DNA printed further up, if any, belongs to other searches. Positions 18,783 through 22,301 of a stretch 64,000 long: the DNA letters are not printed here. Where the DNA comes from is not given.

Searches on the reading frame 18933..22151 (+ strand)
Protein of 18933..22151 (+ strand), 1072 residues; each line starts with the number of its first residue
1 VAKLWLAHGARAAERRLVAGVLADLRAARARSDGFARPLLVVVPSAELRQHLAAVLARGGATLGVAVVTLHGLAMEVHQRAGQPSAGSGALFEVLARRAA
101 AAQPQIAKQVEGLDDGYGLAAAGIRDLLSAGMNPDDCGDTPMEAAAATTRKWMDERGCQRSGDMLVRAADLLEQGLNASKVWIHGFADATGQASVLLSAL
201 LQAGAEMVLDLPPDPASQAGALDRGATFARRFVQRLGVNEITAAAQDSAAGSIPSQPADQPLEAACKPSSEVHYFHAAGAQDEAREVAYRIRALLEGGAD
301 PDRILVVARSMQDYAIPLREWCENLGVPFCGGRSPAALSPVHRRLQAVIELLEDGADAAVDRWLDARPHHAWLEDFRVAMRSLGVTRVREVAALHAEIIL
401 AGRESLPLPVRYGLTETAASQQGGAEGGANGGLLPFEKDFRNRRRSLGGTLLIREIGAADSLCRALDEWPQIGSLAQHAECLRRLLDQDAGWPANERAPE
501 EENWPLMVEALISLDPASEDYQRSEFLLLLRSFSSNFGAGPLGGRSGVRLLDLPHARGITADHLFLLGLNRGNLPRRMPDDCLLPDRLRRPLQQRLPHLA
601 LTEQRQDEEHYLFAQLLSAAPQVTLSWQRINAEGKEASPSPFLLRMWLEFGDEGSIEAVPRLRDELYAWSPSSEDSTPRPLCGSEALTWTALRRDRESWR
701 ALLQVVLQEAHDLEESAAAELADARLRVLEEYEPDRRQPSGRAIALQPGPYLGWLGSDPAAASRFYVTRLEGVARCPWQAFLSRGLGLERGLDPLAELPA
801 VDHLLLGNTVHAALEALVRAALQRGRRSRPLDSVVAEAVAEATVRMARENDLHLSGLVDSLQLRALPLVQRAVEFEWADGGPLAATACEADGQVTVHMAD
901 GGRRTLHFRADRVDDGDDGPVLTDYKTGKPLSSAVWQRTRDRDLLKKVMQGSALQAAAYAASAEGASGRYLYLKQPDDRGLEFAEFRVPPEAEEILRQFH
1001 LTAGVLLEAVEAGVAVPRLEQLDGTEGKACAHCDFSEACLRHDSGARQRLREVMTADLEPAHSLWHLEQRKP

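Call 58: search_protein_families(library=pfam, proteins=[window:18933-22151:+], max_evalue=0.0001)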
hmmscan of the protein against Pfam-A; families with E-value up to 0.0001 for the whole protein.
window:18933-22151:+ (1072 aa): 1 family
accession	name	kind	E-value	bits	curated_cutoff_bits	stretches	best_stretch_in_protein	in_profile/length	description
PF12705.13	PDDEXK_1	-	1.5e-20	74.7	22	1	767-1039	4-246/247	PD-(D/E)XK nuclease superfamily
